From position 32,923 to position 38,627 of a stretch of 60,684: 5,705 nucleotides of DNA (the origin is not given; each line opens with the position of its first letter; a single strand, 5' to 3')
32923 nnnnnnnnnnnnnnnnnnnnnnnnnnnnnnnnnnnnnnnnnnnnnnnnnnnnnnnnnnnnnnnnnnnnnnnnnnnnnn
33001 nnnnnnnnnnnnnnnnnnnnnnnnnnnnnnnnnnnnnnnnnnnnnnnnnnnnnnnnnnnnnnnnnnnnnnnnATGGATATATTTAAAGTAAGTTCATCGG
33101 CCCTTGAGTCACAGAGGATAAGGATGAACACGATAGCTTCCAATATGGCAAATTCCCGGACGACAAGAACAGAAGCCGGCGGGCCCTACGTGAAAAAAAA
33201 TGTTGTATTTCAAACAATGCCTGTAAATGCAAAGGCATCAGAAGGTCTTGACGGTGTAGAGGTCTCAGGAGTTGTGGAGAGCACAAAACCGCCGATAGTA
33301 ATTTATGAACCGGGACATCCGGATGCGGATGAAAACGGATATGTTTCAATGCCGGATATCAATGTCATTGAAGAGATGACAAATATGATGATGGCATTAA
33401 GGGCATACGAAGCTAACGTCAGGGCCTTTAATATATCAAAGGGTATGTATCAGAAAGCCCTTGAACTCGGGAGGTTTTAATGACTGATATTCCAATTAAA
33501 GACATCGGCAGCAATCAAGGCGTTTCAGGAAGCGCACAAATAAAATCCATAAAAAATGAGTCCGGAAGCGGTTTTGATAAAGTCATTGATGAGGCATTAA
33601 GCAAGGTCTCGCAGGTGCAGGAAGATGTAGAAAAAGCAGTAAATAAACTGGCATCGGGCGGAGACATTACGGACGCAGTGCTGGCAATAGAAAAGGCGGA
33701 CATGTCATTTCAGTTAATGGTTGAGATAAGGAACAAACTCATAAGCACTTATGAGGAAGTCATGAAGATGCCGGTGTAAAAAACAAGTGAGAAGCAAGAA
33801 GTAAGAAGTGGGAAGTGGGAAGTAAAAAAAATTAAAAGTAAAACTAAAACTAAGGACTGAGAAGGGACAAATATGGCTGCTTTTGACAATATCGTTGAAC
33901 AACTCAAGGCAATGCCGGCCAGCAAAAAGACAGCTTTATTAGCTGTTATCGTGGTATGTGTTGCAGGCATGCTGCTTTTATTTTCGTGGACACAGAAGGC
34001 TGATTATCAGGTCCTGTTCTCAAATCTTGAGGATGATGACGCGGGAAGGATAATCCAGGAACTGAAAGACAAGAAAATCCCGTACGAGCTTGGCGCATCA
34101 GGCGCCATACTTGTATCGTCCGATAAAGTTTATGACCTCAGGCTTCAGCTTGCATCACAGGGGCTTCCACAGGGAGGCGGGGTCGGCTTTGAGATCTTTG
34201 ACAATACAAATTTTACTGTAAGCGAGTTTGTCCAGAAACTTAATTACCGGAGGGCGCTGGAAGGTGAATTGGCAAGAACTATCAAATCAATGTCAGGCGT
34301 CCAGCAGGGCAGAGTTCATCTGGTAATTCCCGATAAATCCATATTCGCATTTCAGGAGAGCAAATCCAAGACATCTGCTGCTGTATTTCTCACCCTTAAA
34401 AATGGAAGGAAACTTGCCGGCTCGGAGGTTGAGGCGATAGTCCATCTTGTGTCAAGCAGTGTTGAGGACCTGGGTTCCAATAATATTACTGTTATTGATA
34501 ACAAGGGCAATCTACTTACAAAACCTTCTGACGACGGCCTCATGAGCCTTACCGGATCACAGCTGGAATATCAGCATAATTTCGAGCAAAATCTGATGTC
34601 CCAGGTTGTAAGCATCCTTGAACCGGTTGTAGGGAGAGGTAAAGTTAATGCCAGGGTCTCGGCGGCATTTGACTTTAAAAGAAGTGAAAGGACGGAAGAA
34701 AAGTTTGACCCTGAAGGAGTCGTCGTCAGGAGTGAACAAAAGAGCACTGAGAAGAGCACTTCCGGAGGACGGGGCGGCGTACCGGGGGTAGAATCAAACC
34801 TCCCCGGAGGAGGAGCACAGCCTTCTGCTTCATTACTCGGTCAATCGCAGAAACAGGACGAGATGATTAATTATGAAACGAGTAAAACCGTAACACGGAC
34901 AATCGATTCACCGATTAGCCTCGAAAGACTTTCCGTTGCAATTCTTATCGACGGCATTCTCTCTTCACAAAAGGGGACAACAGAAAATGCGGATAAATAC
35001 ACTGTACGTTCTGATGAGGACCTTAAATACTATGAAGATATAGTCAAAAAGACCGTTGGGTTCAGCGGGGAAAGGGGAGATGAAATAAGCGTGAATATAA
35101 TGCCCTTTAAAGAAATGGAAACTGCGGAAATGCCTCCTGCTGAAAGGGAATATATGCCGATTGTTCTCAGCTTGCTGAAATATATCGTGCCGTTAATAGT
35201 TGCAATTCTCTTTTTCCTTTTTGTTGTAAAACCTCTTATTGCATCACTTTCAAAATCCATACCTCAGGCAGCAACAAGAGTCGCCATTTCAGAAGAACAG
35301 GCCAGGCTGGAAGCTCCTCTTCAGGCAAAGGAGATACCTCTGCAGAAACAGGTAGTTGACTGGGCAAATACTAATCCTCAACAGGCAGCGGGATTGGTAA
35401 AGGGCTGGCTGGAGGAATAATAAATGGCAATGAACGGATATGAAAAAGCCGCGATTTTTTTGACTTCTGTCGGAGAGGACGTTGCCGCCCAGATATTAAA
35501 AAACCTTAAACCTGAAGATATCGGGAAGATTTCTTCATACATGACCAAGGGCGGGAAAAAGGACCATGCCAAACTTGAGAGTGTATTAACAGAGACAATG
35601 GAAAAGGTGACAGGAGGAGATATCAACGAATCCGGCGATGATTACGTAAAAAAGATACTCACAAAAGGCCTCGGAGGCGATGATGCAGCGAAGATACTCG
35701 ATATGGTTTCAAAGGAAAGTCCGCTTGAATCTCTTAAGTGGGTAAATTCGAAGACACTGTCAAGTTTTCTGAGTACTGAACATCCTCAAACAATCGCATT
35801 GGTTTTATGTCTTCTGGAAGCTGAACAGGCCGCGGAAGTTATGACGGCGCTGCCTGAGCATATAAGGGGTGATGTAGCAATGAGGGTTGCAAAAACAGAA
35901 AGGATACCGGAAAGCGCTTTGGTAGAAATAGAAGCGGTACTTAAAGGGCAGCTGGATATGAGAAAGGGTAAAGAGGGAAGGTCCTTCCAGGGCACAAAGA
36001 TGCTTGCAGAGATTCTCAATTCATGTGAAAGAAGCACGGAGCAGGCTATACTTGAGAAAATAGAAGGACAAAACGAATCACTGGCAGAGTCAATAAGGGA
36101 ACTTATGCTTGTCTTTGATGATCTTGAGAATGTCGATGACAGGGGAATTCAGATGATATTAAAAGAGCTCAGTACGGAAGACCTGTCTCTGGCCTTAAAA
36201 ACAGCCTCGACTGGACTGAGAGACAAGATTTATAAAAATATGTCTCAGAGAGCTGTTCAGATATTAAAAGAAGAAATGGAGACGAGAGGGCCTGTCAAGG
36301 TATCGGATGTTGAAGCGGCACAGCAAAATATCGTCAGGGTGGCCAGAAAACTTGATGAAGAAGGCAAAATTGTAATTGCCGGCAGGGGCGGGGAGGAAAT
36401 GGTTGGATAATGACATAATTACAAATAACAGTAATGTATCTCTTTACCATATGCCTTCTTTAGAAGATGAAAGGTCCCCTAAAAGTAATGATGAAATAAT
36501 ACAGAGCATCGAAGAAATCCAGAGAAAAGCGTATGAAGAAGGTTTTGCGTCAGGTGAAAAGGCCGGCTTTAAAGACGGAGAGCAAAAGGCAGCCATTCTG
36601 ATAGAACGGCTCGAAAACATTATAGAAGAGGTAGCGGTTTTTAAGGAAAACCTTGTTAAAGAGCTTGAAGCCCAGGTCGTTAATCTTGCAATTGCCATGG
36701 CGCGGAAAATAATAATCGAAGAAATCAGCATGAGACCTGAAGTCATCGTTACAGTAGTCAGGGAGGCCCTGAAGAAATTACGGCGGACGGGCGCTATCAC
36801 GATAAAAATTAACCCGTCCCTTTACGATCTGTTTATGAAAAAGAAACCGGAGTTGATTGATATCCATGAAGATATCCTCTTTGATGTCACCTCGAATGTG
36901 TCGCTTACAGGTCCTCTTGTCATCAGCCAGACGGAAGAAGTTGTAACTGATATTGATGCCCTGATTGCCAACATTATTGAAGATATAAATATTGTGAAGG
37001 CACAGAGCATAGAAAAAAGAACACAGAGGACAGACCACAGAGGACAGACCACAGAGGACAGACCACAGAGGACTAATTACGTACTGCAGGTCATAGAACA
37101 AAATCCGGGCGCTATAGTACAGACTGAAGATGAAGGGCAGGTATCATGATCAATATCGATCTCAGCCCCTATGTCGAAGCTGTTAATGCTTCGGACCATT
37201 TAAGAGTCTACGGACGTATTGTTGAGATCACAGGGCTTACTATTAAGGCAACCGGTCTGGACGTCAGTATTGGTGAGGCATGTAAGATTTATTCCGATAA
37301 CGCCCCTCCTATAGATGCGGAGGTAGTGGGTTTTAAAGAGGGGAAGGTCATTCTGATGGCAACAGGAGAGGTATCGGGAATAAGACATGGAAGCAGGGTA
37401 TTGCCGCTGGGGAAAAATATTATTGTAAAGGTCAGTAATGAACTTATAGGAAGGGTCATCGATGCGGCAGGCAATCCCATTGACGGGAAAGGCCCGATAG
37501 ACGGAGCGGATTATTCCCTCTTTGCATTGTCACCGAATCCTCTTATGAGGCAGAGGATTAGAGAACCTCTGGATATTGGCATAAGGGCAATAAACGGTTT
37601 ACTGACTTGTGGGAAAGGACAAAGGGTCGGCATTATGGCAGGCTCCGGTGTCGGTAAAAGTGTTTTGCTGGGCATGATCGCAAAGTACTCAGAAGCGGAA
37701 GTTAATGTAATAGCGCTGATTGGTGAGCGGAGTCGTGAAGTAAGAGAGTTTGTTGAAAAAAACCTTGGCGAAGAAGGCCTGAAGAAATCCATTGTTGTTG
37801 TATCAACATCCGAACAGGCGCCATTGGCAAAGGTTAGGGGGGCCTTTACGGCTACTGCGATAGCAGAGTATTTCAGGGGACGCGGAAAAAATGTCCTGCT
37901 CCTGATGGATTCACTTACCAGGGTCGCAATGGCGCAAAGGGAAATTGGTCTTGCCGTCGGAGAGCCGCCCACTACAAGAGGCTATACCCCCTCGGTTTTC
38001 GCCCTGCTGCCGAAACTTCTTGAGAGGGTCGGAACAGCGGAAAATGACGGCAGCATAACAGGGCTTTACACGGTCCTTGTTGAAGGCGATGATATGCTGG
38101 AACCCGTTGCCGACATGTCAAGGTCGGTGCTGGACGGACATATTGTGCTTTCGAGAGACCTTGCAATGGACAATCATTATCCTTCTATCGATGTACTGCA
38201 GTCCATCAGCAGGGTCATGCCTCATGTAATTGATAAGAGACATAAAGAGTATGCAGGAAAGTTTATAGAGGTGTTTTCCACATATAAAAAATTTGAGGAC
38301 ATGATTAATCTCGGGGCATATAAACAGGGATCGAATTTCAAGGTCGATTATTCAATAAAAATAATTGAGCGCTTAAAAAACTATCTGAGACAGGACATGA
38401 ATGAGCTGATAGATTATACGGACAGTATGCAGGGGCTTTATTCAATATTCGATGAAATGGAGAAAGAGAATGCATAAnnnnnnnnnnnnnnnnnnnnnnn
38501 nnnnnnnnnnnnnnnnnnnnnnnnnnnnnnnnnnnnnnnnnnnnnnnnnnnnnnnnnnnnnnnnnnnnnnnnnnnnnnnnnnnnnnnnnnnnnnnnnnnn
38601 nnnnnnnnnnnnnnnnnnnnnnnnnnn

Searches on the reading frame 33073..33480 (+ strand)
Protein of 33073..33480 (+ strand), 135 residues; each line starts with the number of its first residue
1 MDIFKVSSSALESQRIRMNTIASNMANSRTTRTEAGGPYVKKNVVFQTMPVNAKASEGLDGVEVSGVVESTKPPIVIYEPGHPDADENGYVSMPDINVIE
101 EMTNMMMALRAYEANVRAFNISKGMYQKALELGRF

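Call 19: search_protein_families(library=pfam, proteins=[window:33073-33480:+], max_evalue=0.0001)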
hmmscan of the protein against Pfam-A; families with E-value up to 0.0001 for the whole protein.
window:33073-33480:+ (135 aa): 2 families
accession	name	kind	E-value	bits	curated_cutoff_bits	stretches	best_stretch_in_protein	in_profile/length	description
PF06429.18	Flg_bbr_C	-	4.2e-13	49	23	1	88-132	2-46/46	Flagellar basal body rod FlgEFG protein C-terminal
PF00460.25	Flg_bb_rod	-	4.8e-06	26.9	20.7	1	6-31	3-28/31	Flagella basal body rod protein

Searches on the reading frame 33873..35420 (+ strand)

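Call 19: search_protein_families(library=pfam, proteins=[window:33873-35420:+], max_evalue=0.0001)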
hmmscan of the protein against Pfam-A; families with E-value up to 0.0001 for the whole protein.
window:33873-35420:+ (515 aa): 2 families
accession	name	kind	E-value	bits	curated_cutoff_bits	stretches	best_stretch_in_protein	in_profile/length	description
PF01514.23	YscJ_FliF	-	3.8e-65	219.5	24.4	1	41-216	2-178/179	Secretory protein of YscJ/FliF family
PF08345.17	YscJ_FliF_C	-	3.8e-42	144.7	23.8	1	249-412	1-147/147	Flagellar M-ring protein C-terminal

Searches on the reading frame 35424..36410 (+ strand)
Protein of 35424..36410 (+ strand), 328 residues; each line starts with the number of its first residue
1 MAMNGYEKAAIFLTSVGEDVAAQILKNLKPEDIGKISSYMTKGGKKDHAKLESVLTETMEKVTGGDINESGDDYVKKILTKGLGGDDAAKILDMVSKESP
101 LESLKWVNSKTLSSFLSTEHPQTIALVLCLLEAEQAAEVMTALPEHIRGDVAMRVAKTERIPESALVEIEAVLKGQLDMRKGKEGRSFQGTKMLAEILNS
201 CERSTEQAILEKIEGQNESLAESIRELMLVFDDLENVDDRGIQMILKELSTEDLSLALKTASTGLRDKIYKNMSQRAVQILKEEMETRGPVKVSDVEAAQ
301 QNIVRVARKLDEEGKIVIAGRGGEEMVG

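Call 19: search_protein_families(library=pfam, proteins=[window:35424-36410:+], max_evalue=0.0001)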
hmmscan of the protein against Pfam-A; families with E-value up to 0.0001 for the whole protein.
window:35424-36410:+ (328 aa): 4 families
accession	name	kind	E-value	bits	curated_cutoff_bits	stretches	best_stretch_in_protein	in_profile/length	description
PF01706.21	FliG_C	-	4e-40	136.9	23.3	1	211-318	1-108/108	FliG C-terminal domain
PF14842.11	FliG_N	-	3.4e-31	108.4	25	2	3-98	2-98/104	FliG N-terminal domain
PF14841.11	FliG_M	-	2.7e-27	95.2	25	1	110-180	2-72/76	FliG middle domain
PF03448.22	MgtE_N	-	7.9e-09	36.4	25.9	0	83-159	13-89/102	MgtE intracellular N domain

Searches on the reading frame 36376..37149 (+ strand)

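Call 19: search_protein_families(library=pfam, proteins=[window:36376-37149:+], max_evalue=0.0001)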
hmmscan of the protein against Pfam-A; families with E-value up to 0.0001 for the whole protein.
window:36376-37149:+ (257 aa): 1 family
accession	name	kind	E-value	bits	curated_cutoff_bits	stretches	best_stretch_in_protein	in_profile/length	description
PF02108.21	FliH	-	4.8e-12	46.4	24.1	1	76-178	4-104/128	Flagellar assembly protein FliH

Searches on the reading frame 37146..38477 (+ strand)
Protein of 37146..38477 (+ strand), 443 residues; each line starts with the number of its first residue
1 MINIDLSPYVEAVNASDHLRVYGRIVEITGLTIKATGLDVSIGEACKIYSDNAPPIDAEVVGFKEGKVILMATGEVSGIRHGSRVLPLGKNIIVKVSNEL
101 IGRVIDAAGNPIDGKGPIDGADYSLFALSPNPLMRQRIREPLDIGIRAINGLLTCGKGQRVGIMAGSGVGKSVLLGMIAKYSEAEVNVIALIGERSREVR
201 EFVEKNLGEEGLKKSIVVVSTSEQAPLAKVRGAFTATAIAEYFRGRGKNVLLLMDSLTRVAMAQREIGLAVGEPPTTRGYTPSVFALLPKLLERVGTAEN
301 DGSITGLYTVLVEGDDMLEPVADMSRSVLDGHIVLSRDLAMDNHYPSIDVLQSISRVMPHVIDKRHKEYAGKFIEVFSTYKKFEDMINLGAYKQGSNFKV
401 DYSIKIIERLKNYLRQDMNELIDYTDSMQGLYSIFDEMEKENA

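Call 19: search_protein_families(library=pfam, proteins=[window:37146-38477:+], max_evalue=0.0001)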
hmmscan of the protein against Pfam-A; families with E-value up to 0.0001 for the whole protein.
window:37146-38477:+ (443 aa): 3 families
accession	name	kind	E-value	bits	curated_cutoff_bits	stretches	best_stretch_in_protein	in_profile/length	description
PF00006.31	ATP-synt_ab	-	3.3e-86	288.8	29.5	1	145-355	1-213/213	ATP synthase alpha/beta family, nucleotide-binding domain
PF18269.6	T3SS_ATPase_C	-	1.3e-20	73.4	22.7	1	363-431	2-70/72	T3SS EscN ATPase C-terminal domain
PF02874.29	ATP-synt_ab_N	-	1.2e-05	26.1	20.9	1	25-89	1-69/69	ATP synthase alpha/beta family, beta-barrel domain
